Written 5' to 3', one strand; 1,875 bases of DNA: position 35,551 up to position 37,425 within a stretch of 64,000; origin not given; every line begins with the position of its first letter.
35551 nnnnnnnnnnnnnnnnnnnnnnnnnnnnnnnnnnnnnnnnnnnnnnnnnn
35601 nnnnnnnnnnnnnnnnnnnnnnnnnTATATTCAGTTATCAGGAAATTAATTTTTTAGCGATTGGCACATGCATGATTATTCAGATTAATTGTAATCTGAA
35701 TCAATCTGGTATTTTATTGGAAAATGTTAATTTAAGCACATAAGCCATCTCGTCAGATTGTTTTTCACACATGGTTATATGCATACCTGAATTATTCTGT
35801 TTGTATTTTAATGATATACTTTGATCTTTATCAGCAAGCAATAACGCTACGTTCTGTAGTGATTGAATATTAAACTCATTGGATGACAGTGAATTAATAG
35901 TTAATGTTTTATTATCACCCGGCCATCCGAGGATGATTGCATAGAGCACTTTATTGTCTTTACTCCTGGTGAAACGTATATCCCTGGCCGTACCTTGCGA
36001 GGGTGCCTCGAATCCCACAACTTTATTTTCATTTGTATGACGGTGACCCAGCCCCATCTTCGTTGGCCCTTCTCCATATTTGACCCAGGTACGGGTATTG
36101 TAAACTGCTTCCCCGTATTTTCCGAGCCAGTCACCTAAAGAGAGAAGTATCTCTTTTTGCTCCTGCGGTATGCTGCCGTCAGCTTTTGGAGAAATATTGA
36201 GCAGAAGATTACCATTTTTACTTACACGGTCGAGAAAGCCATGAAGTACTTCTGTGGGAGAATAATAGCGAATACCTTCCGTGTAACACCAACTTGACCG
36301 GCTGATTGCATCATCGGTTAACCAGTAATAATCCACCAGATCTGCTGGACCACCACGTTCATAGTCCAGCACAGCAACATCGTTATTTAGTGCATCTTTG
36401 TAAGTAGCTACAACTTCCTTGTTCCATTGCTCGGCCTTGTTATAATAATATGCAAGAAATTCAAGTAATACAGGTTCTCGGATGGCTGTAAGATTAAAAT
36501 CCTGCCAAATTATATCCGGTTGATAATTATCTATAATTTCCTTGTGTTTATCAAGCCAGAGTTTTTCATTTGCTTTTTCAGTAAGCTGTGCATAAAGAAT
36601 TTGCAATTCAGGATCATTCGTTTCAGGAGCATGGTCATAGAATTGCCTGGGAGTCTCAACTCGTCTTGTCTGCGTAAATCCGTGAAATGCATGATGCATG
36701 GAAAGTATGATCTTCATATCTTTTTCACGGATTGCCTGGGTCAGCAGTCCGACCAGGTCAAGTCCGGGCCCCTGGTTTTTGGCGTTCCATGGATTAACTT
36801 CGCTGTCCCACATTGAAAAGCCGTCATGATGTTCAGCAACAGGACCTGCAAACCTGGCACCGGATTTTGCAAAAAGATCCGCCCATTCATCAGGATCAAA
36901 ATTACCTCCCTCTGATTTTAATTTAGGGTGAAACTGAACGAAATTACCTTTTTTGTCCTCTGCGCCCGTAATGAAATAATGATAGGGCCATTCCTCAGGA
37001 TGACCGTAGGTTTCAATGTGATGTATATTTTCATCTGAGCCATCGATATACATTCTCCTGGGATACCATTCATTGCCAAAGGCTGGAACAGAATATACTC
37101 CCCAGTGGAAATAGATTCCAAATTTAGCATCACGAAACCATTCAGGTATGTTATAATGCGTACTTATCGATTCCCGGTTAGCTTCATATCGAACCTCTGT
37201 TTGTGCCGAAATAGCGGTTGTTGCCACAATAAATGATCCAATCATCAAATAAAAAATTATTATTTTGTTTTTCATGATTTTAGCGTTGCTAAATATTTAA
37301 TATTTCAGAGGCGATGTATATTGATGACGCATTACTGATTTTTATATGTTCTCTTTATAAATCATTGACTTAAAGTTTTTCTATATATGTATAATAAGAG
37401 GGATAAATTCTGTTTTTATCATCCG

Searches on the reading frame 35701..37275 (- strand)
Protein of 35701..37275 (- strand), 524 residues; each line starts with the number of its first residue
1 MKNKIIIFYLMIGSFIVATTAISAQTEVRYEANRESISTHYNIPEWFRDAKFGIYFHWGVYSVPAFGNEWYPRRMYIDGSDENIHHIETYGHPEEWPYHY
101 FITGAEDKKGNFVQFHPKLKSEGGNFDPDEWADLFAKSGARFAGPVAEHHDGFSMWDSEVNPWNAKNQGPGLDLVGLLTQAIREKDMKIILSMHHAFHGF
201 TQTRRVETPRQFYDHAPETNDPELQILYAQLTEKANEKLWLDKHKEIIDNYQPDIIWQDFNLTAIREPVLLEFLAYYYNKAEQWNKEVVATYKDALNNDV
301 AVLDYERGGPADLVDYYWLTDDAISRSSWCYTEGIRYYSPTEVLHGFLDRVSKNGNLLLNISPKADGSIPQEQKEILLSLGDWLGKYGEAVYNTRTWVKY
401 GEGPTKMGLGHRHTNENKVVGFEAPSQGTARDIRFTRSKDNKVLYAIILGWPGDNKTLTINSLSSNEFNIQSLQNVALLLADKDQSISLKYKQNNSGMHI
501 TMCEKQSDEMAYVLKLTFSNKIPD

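Call 49: search_protein_families(library=pfam, proteins=[window:35701-37275:-], max_evalue=0.00001)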
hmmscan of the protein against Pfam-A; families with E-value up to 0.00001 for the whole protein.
window:35701-37275:- (524 aa): 2 families
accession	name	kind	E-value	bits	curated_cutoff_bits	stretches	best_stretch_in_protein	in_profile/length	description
PF01120.23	Alpha_L_fucos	-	1.3e-92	311.4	25.2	1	21-389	5-345/345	Alpha-L-fucosidase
PF16757.11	Fucosidase_C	-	1.9e-09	38.4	25.6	1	430-517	6-88/88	Alpha-L-fucosidase C-terminal domain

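Call 69: search_solved_structures(query=window:35701-37275:-, max_evalue=1e-40)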
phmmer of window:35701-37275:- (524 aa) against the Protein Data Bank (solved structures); distinct sequences matched with E-value up to 1e-40: 8.
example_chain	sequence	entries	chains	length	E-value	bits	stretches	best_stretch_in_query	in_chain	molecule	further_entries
4ni3_A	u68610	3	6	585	1e-157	529.1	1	27-523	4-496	Alpha-fucosidase GH29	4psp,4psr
9lxl_A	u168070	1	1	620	1.4e-156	525.3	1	26-523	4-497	alpha-L-fucosidase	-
7snk_A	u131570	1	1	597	3.2e-96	326.1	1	26-518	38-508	Alpha-L-fucosidase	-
7ljj_A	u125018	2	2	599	3.3e-96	326.1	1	26-518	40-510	Exo-alpha-L-galactosidase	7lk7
7lnp_A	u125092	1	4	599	1.1e-95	324.4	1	26-518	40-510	Exo-alpha-L-galactosidase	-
2zwy_A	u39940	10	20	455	2e-48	168.4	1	28-400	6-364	Alpha-L-fucosidase, putative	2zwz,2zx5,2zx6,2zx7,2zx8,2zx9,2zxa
1hl8_A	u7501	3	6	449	2.2e-48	168.3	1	28-400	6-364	PUTATIVE ALPHA-L-FUCOSIDASE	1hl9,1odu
2wsp_A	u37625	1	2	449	1.7e-47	165.3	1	28-400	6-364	ALPHA-L-FUCOSIDASE, PUTATIVE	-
